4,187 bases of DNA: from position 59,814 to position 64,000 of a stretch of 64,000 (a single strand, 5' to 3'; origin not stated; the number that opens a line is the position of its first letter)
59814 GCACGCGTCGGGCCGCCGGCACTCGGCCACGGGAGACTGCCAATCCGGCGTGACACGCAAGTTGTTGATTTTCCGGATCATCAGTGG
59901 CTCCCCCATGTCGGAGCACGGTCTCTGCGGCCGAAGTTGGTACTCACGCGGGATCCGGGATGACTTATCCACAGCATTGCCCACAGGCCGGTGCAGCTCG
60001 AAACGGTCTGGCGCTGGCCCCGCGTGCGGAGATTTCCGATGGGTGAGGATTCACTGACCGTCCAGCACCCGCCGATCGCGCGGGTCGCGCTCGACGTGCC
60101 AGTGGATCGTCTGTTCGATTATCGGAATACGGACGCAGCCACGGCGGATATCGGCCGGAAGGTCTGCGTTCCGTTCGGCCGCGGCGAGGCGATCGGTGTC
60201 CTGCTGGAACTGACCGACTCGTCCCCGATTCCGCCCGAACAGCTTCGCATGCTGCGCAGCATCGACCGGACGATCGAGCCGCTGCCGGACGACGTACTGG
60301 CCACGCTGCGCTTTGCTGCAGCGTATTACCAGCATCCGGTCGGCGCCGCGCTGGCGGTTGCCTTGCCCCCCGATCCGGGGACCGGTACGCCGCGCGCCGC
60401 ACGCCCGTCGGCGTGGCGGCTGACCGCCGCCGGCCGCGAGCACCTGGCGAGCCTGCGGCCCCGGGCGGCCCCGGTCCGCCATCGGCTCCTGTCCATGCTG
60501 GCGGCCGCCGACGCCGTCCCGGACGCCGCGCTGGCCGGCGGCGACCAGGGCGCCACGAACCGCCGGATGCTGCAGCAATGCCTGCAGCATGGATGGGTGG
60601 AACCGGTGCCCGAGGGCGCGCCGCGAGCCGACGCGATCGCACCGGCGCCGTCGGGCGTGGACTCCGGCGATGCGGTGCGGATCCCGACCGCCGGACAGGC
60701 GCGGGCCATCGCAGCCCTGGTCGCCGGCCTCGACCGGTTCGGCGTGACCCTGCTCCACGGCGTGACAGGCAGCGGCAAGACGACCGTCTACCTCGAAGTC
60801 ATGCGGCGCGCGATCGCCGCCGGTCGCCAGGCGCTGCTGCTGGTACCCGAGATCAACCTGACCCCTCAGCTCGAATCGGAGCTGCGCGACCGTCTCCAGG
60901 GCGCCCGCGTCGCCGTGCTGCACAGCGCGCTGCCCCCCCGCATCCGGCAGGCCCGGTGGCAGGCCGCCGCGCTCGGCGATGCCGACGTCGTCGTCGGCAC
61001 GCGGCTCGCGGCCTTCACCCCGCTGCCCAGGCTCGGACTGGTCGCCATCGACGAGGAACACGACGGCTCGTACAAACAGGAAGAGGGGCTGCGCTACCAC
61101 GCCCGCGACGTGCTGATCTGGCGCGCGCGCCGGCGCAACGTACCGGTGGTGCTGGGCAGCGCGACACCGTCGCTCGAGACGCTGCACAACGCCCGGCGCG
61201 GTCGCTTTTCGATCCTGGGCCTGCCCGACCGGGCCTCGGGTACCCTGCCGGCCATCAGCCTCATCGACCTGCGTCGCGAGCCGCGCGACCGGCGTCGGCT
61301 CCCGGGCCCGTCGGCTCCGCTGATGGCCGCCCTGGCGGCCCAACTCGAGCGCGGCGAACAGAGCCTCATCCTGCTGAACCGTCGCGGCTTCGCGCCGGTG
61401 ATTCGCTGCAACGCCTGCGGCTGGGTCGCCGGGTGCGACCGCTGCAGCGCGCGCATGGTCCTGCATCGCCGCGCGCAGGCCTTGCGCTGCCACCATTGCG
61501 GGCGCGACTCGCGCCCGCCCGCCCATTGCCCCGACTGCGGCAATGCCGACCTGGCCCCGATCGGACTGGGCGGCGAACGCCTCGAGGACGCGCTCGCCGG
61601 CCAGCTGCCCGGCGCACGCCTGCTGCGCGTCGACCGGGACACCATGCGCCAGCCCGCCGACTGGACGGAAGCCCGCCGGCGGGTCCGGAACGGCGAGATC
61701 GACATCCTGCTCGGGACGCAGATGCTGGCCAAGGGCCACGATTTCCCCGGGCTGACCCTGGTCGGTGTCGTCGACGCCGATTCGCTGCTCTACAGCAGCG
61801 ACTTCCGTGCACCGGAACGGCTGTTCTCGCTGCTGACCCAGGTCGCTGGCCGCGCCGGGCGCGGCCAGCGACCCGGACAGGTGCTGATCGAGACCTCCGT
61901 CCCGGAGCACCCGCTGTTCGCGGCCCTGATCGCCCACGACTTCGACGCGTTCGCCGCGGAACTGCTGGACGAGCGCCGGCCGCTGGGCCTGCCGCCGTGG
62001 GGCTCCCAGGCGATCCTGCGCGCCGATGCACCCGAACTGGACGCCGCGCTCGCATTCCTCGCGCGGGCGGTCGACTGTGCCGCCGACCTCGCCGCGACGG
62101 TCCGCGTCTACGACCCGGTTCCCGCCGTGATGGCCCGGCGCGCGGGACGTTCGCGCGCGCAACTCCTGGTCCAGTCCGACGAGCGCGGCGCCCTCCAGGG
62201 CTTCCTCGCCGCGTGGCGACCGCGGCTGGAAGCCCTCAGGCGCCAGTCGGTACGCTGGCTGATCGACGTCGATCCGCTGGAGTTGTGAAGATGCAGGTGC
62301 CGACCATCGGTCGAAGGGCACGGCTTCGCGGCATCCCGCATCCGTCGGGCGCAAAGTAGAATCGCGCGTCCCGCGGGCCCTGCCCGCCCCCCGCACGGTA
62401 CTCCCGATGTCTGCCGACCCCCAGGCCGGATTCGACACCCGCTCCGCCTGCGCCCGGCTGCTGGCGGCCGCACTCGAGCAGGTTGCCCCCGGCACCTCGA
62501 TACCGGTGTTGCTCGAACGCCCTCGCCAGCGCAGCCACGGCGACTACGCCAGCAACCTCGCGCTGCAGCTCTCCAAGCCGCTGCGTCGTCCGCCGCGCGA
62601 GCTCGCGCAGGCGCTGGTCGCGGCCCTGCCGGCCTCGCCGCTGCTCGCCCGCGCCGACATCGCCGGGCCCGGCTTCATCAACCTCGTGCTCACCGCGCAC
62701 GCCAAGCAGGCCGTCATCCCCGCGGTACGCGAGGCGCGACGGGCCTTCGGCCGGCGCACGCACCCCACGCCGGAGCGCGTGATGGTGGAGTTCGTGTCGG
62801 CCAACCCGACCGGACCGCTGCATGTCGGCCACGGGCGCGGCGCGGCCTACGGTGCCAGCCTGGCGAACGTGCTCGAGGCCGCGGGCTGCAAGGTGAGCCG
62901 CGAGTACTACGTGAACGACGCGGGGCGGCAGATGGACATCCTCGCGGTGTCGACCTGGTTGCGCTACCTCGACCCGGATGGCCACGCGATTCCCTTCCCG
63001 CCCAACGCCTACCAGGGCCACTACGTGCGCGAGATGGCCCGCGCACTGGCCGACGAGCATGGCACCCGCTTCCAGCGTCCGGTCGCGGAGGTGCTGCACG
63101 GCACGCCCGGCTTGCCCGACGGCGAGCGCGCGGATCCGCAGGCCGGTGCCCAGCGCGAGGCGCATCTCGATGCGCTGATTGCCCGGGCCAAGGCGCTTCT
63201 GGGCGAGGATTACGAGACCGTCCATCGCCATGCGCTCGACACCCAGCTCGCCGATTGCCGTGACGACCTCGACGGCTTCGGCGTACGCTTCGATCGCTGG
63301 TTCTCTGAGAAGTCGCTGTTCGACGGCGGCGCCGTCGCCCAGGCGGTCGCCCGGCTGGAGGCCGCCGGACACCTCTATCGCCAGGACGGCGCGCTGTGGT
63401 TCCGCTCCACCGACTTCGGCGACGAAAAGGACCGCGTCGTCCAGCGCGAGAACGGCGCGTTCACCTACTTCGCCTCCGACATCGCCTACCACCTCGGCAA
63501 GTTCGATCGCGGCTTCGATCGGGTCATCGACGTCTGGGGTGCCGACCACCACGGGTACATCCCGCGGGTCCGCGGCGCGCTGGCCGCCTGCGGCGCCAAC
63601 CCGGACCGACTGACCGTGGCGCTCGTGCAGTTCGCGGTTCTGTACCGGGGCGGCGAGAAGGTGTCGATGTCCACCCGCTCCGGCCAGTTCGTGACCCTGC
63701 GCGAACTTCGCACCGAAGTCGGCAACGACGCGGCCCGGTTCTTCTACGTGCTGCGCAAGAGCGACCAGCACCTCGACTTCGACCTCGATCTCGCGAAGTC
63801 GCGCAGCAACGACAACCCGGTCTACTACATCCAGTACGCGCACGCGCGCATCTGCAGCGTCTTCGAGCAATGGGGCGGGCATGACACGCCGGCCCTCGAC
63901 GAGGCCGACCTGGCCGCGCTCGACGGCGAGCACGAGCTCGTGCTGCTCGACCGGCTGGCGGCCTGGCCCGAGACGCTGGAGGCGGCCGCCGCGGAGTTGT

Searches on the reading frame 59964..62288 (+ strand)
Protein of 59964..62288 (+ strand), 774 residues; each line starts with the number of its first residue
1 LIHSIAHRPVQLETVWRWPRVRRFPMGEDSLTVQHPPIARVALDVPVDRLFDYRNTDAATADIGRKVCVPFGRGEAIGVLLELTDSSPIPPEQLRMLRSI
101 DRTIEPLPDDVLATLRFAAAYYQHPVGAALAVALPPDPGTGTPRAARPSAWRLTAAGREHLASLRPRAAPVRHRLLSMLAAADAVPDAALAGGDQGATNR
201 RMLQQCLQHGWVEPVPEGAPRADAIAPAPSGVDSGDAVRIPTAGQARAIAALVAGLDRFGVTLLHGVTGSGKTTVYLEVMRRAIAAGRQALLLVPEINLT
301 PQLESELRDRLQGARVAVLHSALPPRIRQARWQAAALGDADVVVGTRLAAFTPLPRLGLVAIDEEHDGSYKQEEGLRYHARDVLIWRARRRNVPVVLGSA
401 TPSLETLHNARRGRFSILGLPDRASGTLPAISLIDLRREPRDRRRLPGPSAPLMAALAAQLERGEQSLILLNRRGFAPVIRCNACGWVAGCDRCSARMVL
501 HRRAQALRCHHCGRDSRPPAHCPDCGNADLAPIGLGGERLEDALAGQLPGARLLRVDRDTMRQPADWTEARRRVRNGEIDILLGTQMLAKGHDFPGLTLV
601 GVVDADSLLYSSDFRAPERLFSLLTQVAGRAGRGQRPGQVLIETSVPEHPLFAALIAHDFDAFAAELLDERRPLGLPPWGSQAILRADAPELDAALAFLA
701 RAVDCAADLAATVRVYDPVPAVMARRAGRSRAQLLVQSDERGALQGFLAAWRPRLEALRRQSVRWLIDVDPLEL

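Call 75: search_protein_families(library=pfam, proteins=[window:59964-62288:+], max_evalue=0.00001)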
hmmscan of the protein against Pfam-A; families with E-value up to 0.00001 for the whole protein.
window:59964-62288:+ (774 aa): 6 families
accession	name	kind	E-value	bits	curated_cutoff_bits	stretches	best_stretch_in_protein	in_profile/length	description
PF17764.6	PriA_3primeBD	-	1.3e-20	73.5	22.7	1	40-135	1-96/96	3'DNA-binding domain (3'BD)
PF18074.6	PriA_C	-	5.3e-18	66.1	26.9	1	678-771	1-95/95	Primosomal protein N C-terminal domain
PF00270.35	DEAD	-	1.2e-16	61.4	26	1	242-408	1-165/167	DEAD/DEAH box helicase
PF00271.37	Helicase_C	-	2.8e-10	40.8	23.5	0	568-633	55-108/110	Helicase conserved C-terminal domain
PF18319.7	Zn_ribbon_PriA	-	5.6e-09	36.2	26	1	491-516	1-26/27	PriA DNA helicase Cys-rich region (CRR) domain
PF04851.21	ResIII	-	8.6e-09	35.9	22.5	1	243-379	6-142/164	Type III restriction enzyme, res subunit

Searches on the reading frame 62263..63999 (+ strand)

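Call 75: search_protein_families(library=pfam, proteins=[window:62263-63999:+], max_evalue=0.00001)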
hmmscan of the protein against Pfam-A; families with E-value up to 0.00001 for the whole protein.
window:62263-63999:+ (579 aa): 3 families
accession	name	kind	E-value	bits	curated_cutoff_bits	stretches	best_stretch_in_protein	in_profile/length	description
PF00750.26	tRNA-synt_1d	-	3e-23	82.8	23.3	2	355-490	167-302/349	tRNA synthetases class I (R), catalytic domain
PF03485.21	Arg_tRNA_synt_N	-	1.2e-21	77.6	21.5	1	65-143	5-85/85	Arginyl tRNA synthetase N terminal domain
PF05746.21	DALR_1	-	4.2e-06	27.3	22.3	1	523-578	1-54/117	DALR anticodon binding domain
